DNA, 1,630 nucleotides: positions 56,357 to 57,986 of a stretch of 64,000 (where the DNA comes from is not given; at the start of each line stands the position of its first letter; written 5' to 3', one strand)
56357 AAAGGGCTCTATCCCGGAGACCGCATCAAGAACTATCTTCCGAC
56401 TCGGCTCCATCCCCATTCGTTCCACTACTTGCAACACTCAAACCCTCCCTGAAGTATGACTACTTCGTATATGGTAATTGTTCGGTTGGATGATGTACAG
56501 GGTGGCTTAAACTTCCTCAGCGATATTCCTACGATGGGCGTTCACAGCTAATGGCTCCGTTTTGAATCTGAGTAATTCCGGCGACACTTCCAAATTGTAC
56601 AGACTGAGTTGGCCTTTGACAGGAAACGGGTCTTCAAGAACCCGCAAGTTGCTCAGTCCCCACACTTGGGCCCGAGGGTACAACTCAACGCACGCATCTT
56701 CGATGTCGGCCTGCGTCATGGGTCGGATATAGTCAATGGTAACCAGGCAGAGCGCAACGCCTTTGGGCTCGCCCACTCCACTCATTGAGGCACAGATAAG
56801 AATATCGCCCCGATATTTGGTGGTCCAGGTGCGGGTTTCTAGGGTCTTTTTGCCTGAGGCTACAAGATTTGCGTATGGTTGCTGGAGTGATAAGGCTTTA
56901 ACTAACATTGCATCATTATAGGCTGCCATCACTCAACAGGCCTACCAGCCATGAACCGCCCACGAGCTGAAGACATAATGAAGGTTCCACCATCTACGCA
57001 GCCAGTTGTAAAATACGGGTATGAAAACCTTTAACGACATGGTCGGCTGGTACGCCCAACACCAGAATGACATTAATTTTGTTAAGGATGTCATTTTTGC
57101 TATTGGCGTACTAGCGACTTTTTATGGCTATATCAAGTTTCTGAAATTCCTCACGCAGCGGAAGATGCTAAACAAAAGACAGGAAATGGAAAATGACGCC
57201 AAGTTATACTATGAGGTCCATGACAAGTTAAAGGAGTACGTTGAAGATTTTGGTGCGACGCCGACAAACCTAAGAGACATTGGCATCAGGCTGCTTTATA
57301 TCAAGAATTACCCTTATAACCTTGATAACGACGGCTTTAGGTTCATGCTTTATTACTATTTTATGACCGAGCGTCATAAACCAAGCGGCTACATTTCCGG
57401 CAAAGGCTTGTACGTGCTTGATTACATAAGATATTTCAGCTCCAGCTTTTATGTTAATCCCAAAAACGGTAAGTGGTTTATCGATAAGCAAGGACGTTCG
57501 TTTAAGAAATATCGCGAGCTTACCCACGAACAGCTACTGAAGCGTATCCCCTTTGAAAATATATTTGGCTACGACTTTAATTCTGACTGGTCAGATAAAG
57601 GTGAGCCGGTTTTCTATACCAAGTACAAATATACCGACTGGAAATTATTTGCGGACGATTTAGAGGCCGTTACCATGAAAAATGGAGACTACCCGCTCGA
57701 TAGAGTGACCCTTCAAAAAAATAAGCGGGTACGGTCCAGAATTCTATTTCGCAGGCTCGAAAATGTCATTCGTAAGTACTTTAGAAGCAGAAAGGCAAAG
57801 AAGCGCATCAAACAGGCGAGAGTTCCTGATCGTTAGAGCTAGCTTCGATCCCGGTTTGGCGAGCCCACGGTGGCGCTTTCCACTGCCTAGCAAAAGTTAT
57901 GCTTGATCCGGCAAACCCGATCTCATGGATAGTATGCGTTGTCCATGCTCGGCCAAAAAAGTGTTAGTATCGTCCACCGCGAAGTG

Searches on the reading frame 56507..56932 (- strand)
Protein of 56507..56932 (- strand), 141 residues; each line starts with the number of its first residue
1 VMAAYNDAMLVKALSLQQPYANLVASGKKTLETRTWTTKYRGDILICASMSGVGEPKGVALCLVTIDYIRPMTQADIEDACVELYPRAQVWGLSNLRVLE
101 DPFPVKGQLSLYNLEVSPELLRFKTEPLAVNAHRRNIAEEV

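Call 3: search_protein_families(library=pfam, proteins=[window:56507-56932:-], max_evalue=0.01)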
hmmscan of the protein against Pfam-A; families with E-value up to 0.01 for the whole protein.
window:56507-56932:- (141 aa): 1 family
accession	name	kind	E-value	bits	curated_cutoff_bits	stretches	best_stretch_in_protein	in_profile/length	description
PF04266.20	ASCH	-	2.9e-10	41.2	21.2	1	14-81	1-67/103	ASCH domain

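Call 4: search_protein_families(library=padloc, proteins=[window:56507-56932:-], max_evalue=0.01)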
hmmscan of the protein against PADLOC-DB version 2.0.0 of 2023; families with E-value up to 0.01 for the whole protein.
window:56507-56932:- (141 aa): 0 families

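Call 15: list_cluster_members(proteins=[P0001, window:56507-56932:-, window:55820-56437:-, window:54545-54859:-, window:53905-54585:-, window:53384-53893:-, window:57021-57836:+, window:57897-60062:-, window:60063-61391:-, window:50110-51855:-])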
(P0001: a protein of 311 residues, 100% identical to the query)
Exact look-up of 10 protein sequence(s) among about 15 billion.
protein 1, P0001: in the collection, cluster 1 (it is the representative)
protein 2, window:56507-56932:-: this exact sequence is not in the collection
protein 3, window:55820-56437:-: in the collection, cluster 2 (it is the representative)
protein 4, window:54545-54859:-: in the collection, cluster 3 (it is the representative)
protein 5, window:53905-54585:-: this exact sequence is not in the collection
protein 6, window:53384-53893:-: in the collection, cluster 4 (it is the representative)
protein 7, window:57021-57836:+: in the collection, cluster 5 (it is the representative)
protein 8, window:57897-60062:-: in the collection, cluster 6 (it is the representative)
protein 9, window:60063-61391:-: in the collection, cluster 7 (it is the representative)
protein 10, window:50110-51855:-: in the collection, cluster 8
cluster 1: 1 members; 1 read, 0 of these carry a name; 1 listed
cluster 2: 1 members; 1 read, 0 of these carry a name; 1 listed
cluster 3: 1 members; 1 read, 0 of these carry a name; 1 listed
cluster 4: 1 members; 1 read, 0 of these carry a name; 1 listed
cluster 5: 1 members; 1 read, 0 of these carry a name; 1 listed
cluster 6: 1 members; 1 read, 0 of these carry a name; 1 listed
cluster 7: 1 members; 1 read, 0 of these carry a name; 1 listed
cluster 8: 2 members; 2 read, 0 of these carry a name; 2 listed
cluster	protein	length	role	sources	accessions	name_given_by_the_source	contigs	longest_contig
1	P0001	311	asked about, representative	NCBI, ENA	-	-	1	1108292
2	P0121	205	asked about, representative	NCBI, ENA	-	-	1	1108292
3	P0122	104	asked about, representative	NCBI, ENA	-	-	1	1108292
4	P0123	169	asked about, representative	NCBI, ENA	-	-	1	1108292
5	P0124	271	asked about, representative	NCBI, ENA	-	-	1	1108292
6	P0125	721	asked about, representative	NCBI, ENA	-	-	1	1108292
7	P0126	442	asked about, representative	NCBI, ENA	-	-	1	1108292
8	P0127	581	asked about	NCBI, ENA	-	-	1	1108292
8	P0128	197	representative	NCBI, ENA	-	-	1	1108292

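Call 19: search_protein_families(library=ncbifam, proteins=[window:56507-56932:-], max_evalue=0.01)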
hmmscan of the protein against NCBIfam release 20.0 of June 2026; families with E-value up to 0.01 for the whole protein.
window:56507-56932:- (141 aa): 1 family
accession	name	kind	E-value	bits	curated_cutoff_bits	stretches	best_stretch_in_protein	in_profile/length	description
NF040910.1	CD1375_fam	subfamily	0.0095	15.7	22.5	0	20-32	5-17/34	CD1375 family protein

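Call 20: search_protein_families(library=phrogs, proteins=[window:56507-56932:-], max_evalue=0.01)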
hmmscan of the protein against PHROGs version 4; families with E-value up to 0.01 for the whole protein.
window:56507-56932:- (141 aa): 1 family
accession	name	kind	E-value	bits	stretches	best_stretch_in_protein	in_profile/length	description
phrog_3193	-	unknown function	1.6e-27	97.7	1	6-116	80-208/269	-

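Call 21: find_related_loci(query=window:56507-56932:-, collection=viral_contigs, flank=8000)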
Query window:56507-56932:- (141 aa) in viral_contigs; peptide patterns used: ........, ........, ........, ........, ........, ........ (x = any residue, [..] = any of these).
4 stretches matched a pattern, but none encodes a relative of the query by tblastn (E <= 1e-3).

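Call 36: search_solved_structures(query=window:56507-56932:-, max_evalue=1)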
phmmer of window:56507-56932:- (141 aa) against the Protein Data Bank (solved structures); distinct sequences matched with E-value up to 1: 11.
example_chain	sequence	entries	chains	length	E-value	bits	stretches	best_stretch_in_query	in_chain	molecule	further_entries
6kir_A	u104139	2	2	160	0.0004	23.6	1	9-36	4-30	Uncharacterized protein CXorf40 homolog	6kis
9kyi_A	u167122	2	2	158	0.00052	23.2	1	11-36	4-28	Protein EOLA1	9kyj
8yxw_A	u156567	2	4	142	0.00052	23.2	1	14-51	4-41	Activating signal cointegrator 1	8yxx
2e5o_A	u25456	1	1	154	0.00058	23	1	13-58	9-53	Activating signal cointegrator 1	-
8yew_A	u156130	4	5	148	0.00058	23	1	14-51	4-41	Activating signal cointegrator 1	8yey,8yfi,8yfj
6kit_A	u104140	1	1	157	0.0007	22.8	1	11-36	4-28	Uncharacterized protein CXorf40 homolog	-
9kyk_A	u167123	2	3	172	0.00086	22.5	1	14-57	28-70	Activating signal cointegrator 1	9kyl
5y7d_A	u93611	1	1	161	0.0064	19.7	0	12-36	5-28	Protein CXorf40A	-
8alz_A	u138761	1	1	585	0.0081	19.3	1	14-51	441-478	Activating signal cointegrator 1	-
2dp9_A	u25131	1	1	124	0.011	18.9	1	14-57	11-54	Hypothetical protein TTHA0113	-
1wk2_A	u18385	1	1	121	0.011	18.9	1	14-57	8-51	HYPOTHETICAL PROTEIN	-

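Call 58: search_dna_similar(query=window:56507-56932:-, collection=phages, mode=protein, max_evalue=0.001, max_rows=10)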
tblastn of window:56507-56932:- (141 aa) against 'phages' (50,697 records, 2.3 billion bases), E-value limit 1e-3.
Records with a match: 89; places in all: 89; records where one place covers at least 80% of the query: 7.
Best place of each record, by identity: <60% 89.
By first word of the organism name: Erwinia 46; Dickeya 8; Parabacteroides 6; Lactobacillus 4; Bacteriophage 4; Burkholderia 3; Bacteroides 2; Croceibacter 2; Pseudomonas 2; Arthrobacter 2; and 8 more.
By host as written in the record: Erwinia amylovora 41; Dickeya solani MK10 6; - 5; Lactobacillus helveticus 3; Parabacteroides distasonis DA691 3; Croceibacter atlanticus HTCC2559 2; Arthrobacter globiformis NRRL B-2979 SEA 2; Dickeya solani 2; and 21 more.
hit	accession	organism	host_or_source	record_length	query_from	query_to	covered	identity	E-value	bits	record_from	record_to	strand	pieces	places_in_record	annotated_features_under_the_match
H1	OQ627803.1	Lactobacillus phage CR191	Lactobacillus helveticus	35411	10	114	74%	39.6%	2e-14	74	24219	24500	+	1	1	ASCH domain-containing protein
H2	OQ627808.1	Lactobacillus phage T280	Lactobacillus helveticus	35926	10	114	74%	39.6%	2e-14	74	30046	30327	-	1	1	ASCH domain-containing protein | hypothetical protein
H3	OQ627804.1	Lactobacillus phage CV244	Lactobacillus helveticus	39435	10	114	74%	39.6%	2e-14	74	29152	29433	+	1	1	ASCH domain-containing protein | hypothetical protein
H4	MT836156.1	Bacteriophage sp.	human fecal samples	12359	12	114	73%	40.0%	1e-13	72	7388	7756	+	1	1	record has no annotation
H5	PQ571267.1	Bacteroides phage BKO1-3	Bacteroides koreensis HM3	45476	12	114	73%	38.4%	1e-12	69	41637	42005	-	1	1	ASCH domain-containing protein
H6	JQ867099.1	Croceibacter phage P2559S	Croceibacter atlanticus HTCC2559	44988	5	114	78%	35.8%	1e-13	72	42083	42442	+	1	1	hypothetical protein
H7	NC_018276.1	Croceibacter phage P2559S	Croceibacter atlanticus HTCC2559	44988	5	114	78%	35.8%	1e-13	72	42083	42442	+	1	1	hypothetical protein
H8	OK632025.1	Elizabethkingia phage TCUEAP2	Elizabethkingia anophelis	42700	12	121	78%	35.1%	2e-8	57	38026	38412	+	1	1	hypothetical protein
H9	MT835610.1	Bacteriophage sp.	human fecal samples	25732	10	115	75%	35.7%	2e-8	57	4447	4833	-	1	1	record has no annotation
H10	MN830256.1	Lactobacillus phage JNU_P7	Lactobacillus gasseri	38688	5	115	79%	33.9%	4e-9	59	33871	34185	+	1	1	hypothetical protein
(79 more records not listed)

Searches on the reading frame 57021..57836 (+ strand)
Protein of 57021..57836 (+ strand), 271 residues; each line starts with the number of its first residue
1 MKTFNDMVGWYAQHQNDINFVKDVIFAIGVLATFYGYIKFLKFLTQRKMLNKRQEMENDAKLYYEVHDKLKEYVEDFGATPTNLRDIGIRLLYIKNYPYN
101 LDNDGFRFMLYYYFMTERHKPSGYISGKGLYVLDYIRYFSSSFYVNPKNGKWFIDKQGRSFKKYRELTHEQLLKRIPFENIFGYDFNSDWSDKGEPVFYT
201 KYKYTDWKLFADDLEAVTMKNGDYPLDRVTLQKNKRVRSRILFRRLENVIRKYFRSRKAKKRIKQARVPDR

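Call 3: search_protein_families(library=pfam, proteins=[window:57021-57836:+], max_evalue=0.01)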
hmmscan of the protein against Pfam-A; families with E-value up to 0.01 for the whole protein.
window:57021-57836:+ (271 aa): 0 families

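Call 4: search_protein_families(library=padloc, proteins=[window:57021-57836:+], max_evalue=0.01)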
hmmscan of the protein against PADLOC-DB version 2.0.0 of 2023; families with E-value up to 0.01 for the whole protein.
window:57021-57836:+ (271 aa): 0 families

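Call 19: search_protein_families(library=ncbifam, proteins=[window:57021-57836:+], max_evalue=0.01)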
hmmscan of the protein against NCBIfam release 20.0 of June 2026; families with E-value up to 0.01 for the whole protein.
window:57021-57836:+ (271 aa): 0 families

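Call 20: search_protein_families(library=phrogs, proteins=[window:57021-57836:+], max_evalue=0.01)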
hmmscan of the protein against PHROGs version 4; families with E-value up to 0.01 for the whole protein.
window:57021-57836:+ (271 aa): 0 families
